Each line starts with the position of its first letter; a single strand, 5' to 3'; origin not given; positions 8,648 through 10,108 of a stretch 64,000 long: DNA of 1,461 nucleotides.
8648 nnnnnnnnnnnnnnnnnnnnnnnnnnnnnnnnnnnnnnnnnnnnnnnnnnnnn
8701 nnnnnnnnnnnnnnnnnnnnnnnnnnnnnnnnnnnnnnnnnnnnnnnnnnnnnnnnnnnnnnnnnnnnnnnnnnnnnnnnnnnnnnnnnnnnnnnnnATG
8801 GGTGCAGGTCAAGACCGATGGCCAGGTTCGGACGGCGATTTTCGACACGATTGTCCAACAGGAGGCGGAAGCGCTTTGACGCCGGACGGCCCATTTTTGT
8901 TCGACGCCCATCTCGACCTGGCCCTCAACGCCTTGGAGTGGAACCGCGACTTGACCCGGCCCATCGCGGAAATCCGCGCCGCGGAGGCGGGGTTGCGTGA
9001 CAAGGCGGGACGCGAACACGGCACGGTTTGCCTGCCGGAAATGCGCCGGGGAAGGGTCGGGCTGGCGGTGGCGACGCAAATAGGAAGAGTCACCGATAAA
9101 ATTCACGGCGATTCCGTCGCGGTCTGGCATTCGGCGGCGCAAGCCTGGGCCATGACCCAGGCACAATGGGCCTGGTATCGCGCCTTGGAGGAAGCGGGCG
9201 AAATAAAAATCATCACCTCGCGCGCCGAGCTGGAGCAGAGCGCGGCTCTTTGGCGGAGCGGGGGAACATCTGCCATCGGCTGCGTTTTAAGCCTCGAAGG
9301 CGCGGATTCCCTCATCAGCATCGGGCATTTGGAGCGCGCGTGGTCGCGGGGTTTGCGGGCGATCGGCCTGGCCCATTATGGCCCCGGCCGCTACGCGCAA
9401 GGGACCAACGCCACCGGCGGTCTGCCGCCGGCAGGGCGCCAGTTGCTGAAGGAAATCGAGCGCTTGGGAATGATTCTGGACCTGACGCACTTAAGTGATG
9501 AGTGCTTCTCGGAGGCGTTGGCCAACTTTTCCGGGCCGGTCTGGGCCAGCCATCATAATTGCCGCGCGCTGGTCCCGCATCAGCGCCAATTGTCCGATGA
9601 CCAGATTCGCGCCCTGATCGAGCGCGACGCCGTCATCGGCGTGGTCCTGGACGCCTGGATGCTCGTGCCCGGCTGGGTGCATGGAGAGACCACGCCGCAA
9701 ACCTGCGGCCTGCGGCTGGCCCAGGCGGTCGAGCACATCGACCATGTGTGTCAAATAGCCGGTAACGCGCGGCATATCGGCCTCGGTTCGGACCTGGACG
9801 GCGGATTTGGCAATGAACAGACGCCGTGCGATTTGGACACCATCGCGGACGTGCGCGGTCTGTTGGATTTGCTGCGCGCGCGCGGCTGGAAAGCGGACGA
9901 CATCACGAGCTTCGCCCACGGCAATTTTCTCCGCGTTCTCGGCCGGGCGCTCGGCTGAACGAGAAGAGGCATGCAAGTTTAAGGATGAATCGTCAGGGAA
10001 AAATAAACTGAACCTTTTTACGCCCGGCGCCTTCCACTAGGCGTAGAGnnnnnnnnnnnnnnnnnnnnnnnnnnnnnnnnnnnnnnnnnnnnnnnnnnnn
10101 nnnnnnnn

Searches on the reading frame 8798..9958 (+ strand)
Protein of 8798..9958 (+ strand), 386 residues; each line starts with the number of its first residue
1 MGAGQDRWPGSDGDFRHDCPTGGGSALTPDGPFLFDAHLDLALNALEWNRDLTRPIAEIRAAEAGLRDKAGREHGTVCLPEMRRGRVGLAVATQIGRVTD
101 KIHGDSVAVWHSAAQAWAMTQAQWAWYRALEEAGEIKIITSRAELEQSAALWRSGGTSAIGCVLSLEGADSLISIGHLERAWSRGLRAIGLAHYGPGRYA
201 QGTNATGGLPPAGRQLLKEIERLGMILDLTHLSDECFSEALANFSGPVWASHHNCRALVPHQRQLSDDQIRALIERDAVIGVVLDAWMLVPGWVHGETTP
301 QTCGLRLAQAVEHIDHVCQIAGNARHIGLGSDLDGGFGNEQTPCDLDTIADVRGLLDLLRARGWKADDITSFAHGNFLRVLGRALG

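Call 48: search_protein_families(library=pfam, proteins=[window:8798-9958:+], max_evalue=0.00001)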
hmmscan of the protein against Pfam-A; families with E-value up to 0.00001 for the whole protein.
window:8798-9958:+ (386 aa): 1 family
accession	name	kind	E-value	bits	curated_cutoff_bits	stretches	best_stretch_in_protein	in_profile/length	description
PF01244.27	Peptidase_M19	-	1e-52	179.7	26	1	34-382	8-318/319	Membrane dipeptidase (Peptidase family M19)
